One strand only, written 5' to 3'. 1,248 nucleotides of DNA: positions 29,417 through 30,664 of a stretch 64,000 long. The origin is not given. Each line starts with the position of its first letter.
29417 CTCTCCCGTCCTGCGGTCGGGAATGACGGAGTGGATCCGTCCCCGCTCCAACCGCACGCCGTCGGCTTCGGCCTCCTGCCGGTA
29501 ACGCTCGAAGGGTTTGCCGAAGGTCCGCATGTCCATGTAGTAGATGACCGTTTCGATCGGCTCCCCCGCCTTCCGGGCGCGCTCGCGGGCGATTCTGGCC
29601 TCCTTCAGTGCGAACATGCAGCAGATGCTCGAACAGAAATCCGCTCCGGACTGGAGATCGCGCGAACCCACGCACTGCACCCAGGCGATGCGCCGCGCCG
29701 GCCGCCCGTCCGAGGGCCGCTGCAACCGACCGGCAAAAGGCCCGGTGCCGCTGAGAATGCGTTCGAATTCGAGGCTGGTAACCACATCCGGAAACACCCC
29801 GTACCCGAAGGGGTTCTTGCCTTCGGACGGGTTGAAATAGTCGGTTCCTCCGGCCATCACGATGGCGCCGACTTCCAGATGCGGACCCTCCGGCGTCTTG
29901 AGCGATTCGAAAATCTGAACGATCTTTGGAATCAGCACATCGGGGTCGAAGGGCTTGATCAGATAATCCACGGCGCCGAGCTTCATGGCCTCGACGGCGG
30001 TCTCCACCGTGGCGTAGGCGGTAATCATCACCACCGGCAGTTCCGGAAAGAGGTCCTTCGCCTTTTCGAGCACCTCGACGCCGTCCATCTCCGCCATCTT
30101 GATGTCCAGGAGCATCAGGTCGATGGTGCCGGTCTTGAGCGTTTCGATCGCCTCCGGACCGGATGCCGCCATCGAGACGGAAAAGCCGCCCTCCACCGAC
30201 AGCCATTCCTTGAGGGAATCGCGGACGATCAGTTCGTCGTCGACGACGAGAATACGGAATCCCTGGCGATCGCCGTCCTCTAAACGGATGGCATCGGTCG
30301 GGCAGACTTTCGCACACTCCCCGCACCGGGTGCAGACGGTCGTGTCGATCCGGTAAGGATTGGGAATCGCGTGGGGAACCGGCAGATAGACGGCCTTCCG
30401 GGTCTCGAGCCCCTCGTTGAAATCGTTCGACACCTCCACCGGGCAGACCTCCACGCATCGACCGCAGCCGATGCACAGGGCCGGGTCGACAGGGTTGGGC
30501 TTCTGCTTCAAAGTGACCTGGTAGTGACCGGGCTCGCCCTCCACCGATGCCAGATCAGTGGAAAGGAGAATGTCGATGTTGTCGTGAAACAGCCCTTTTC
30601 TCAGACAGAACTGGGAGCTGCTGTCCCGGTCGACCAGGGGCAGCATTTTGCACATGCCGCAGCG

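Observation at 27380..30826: Intact CheY-type receiver domain inserted into a fused double HdrA-type flavoprotein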

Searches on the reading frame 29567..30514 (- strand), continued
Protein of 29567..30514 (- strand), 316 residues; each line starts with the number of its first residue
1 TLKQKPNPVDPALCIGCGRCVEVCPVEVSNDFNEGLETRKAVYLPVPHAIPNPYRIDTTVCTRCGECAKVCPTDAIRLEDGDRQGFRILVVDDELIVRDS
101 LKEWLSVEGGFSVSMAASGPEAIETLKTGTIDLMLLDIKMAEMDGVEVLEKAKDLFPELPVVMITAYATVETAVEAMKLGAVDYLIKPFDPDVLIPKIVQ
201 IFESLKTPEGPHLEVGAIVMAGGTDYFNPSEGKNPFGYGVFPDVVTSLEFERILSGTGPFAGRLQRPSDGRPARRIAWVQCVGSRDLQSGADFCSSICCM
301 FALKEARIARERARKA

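Call 63: find_encoding_contigs(protein=P0343, flank=10000, max_places=1)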
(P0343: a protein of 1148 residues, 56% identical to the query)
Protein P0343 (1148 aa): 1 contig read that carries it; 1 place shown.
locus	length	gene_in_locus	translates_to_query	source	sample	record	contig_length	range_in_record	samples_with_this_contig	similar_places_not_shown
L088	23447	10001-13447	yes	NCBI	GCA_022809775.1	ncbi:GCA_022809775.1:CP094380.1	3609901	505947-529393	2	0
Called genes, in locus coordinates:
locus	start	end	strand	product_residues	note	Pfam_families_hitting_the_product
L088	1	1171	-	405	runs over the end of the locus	PF13189:Cytidylate_kin2, PF00072:Response_reg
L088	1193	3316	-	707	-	PF00916:Sulfate_transp, PF01740:STAS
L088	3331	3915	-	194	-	PF00440:TetR_N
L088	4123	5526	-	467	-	PF00072:Response_reg, PF00158:Sigma54_activat, PF14532:Sigma54_activ_2, PF07724:AAA_2 (weak), PF07728:AAA_5, PF25601:AAA_lid_14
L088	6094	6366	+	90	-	PF01527:HTH_Tnp_1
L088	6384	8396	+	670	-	PF00890:FAD_binding_2, PF01134:GIDA (weak), PF01266:DAO (weak), PF07992:Pyr_redox_2 (weak), PF12831:FAD_oxidored, PF13450:NAD_binding_8, PF00037:Fer4 (weak), PF14697:Fer4_21, +8 more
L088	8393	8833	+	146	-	PF02662:FlpD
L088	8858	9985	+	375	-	PF04432:FrhB_FdhB_C (faint), PF13237:Fer4_10 (faint), PF13183:Fer4_8 (weak)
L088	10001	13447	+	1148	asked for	PF13187:Fer4_9, PF00037:Fer4 (weak), PF00037:Fer4 (weak), PF00072:Response_reg (weak), PF00890:FAD_binding_2, PF12831:FAD_oxidored, PF13237:Fer4_10, PF12838:Fer4_7, +14 more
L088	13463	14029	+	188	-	PF12838:Fer4_7 (faint), PF13183:Fer4_8, PF13187:Fer4_9, PF13534:Fer4_17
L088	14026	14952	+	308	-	PF02754:CCG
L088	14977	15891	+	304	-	PF00582:Usp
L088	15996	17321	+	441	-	PF13183:Fer4_8, PF13187:Fer4_9 (weak), PF13237:Fer4_10 (faint), PF13534:Fer4_17, PF02754:CCG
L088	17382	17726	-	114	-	-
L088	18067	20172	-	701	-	PF04060:FeS, PF14697:Fer4_21 (weak), PF12838:Fer4_7 (weak), PF13187:Fer4_9 (weak), PF00037:Fer4 (weak), PF14691:Fer4_20, PF07992:Pyr_redox_2, PF13450:NAD_binding_8, +5 more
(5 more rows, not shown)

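Call 77: find_encoding_contigs(protein=P0150, flank=8000, max_places=2)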
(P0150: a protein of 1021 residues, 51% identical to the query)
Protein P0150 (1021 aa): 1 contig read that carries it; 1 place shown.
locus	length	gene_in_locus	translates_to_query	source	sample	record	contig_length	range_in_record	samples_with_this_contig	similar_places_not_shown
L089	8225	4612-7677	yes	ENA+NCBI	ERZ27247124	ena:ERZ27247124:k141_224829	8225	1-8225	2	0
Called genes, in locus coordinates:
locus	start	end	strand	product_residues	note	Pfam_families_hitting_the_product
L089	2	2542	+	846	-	PF14691:Fer4_20, PF00890:FAD_binding_2 (weak), PF01266:DAO, PF01494:FAD_binding_3 (weak), PF07992:Pyr_redox_2, PF13450:NAD_binding_8, PF13738:Pyr_redox_3, PF14697:Fer4_21, +4 more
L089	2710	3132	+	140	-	PF02662:FlpD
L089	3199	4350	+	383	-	PF04432:FrhB_FdhB_C, PF13183:Fer4_8 (faint), PF13534:Fer4_17 (faint), PF13237:Fer4_10 (faint)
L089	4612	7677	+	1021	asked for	PF12831:FAD_oxidored (weak), PF12838:Fer4_7, PF13187:Fer4_9, PF13237:Fer4_10, PF00037:Fer4, PF07992:Pyr_redox_2, PF12831:FAD_oxidored, PF13450:NAD_binding_8, +16 more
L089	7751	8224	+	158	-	PF00037:Fer4 (faint), PF13183:Fer4_8, PF13237:Fer4_10 (faint), PF12838:Fer4_7 (weak), PF13187:Fer4_9, PF13534:Fer4_17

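Call 78: find_encoding_contigs(protein=P0137, flank=8000, max_places=2)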
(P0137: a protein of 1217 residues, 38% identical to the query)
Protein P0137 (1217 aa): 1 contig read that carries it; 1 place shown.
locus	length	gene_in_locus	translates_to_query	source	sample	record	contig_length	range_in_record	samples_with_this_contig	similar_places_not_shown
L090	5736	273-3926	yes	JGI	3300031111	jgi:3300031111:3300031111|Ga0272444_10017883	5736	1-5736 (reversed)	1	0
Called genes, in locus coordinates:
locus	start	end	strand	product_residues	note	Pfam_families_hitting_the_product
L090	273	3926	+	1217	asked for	PF00072:Response_reg, PF00072:Response_reg, PF12831:FAD_oxidored, PF12838:Fer4_7, PF13237:Fer4_10, PF13237:Fer4_10, PF14697:Fer4_21, PF12838:Fer4_7, +19 more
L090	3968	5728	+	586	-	PF00072:Response_reg, PF00989:PAS, PF13426:PAS_9 (faint), PF00512:HisKA, PF02518:HATPase_c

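Call 97: predict_structure(alignment_id=A3)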
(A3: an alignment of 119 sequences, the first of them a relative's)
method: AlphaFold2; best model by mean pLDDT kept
length: 1154 residues; sequences in the alignment: 119
mean_pLDDT: 85.0   pTM: 0.86
mean pLDDT of the five models: 85.0, 83.9, 82.8, 82.3, 80.9
residues with pLDDT >= 90: 574; 70-90: 410; 50-70: 144; < 50: 26
segments of 3 or more residues with pLDDT < 50: 50-54, 567-570, 690-692, 1148-1154
pLDDT, mean of each block of 10 residues (from residue 1): 86 90 88 87 67 51 60 64 89 93 93 78 89 86 81 69 90 87 90 93 91 93 95 94 93 93 93 90 90 90 91 93 94 92 93 84 84 92 91 88 89 86 92 78 91 91 86 90 96 92 95 94 92 95 89 95 67 67 87 77 80 88 84 87 92 76 84 86 67 69 84 81 67 96 97 96 93 91 96 97 96 92 95 95 72 80 93 92 75 77 94 96 86 91 93 87 91 89 93 90 91 83 83 92 94 93 70 54 67 68 63 61 55 66 59 42
secondary structure, 60 per line:
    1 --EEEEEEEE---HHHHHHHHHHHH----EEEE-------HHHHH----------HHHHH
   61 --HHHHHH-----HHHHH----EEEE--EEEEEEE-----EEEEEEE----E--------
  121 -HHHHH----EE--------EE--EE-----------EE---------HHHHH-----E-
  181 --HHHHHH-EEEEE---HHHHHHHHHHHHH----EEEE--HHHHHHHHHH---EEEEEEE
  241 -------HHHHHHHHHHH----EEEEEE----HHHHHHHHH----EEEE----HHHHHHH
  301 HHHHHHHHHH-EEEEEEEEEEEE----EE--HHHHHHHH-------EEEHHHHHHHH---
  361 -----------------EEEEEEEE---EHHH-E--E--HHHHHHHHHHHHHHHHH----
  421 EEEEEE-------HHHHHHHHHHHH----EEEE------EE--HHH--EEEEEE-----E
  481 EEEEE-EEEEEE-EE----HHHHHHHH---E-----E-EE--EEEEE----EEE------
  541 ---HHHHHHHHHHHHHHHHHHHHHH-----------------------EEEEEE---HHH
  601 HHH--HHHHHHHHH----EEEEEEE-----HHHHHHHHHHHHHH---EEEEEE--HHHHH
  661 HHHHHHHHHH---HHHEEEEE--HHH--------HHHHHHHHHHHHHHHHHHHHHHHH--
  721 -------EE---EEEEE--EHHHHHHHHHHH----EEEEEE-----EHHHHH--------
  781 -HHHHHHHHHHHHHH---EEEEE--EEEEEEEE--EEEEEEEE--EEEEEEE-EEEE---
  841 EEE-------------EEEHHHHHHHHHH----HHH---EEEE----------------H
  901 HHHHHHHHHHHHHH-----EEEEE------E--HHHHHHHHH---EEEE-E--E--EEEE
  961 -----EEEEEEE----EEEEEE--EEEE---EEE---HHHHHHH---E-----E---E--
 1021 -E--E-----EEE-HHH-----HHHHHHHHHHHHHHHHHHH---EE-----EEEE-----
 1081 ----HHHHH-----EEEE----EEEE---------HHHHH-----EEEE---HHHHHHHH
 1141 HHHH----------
elements in order (helices of 4 or more, strands of 3 or more residues): E3-10 H14-25 E30-33 H41-45 H56-60 H63-68 H74-78 E83-86 E89-95 E101-107 H122-126 H169-173 H183-188 E190-194 H198-210 E215-218 H221-230 E234-240 H248-258 E263-268 H273-281 E286-289 H294-310 E312-323 H332-339 E347-349 H350-357 E378-385 H400-416 E421-426 H434-445 E450-453 E469-474 E480-485 E487-492 H500-507 E523-527 E532-534 H544-565 E589-594 H598-603 H606-614 E619-625 H631-644 E648-653 H656-670 E677-681 H695-718 E733-737 H741-751 E756-761 H768-772 H782-795 E799-803 E806-813 E816-823 E826-832 E834-837 E841-843 E857-859 H860-869 E880-883 H900-914 E920-924 H934-942 E946-949 E957-960 E966-972 E977-982 E985-988 E992-994 H998-1004 E1031-1033 H1043-1061 E1072-1075 H1085-1089 E1095-1098 E1103-1106 H1116-1120 E1126-1129 H1133-1144

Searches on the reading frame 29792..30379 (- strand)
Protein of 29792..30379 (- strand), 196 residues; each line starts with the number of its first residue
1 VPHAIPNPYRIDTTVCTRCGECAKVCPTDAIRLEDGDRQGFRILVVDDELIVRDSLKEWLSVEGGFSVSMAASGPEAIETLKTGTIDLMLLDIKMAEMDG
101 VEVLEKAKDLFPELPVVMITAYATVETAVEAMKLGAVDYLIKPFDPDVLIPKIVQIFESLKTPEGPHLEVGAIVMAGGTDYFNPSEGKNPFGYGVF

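Call 30: find_related_loci(query=A2, collection=genome_contigs, flank=10000)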
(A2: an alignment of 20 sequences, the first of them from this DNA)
Query A2 (196 aa) in genome_contigs; peptide patterns used: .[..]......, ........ (x = any residue, [..] = any of these).
600 stretches matched a pattern (row limit reached: there are more); 594 encode a relative of the query (tblastn E <= 1e-3); the best 80 are kept; 80 distinct loci.
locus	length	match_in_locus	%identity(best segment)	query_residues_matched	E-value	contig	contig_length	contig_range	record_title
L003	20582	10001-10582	74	1-194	4e-95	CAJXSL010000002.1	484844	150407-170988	MAG TPA_asm: uncultured Desulfobacteraceae bacterium isolate SRR6201696_bin.17_MetaBAT_v2.12.1_MAG genome assembly, cont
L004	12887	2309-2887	69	1-193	3e-87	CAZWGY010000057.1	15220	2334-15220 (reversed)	MAG TPA_asm: uncultured Desulfobacteraceae bacterium isolate SRP332253_co1_124 genome assembly, contig: NODE_6530_length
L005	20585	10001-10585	65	1-196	2e-83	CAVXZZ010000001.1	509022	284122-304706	MAG: uncultured delta proteobacterium isolate MFD03804.bin.1.84 genome assembly, contig: contig_12033, whole genome shot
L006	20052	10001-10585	65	1-196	1e-83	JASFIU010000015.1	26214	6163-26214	MAG: Desulfobacterales bacterium isolate D0608S20remetaG_Bin_248 D0608S20remetaG_FD_scaffold_113_c1, whole genome shotgu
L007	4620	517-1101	64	1-196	5e-83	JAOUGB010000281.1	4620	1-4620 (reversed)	MAG: Desulfobacteraceae bacterium isolate 4_1_July_SF_Bin60 4_1_July_SF_Bin60_scaffold_11571_c1, whole genome shotgun se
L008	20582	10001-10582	63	1-195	5e-82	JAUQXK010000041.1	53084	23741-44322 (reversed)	MAG: Desulfobacterales bacterium isolate BIN27 contig_56980, whole genome shotgun sequence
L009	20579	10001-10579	63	1-193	2e-82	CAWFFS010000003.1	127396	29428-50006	MAG: uncultured delta proteobacterium isolate MFD02416.bin.2.25 genome assembly, contig: contig_14359, whole genome shot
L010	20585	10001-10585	62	1-196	1e-78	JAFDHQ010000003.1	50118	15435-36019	MAG: Deltaproteobacteria bacterium isolate Meg22_1214_Bin_280 Meg22_1214_Bin_280_scaffold_2263, whole genome shotgun seq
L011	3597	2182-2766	62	2-196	8e-77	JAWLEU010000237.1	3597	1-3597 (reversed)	MAG: Desulfosalsimonas sp. isolate 20BLK6-1.bin.84 NODE_37229_length_3597_cov_10.503431, whole genome shotgun sequence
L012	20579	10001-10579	60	1-194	1e-74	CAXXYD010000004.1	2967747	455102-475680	MAG: Desulfosarcinaceae bacterium isolate d8a7a971-57cf-42a0-aaa7-90f8cedb306c genome assembly, contig: contig_4, whole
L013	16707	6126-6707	61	1-193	4e-75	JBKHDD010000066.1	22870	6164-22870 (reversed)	MAG: Desulfococcaceae bacterium isolate D1M03_3 NODE_1143_length_22870_cov_11.670918, whole genome shotgun sequence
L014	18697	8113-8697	59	1-196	1e-74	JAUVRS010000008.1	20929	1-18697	MAG: Desulfobacteraceae bacterium isolate CSMAG_720 CSMAG_720_k127_4223899_length_20929_cov_139.3102, whole genome shotg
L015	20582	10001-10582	62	1-195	2e-74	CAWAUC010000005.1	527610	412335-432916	MAG: uncultured delta proteobacterium isolate MFD02416.bin.1.144 genome assembly, contig: contig_11481, whole genome sho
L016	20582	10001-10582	59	1-195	6e-73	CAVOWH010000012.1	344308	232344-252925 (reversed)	MAG: uncultured delta proteobacterium isolate MFD00032.bin.1.90 genome assembly, contig: contig_51688, whole genome shot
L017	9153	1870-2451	58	1-194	3e-71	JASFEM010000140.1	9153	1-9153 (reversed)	MAG: Syntrophobacterales bacterium isolate D0606M12metaG_Bin_34 D0606M12metaG_FD_scaffold_2184_c1, whole genome shotgun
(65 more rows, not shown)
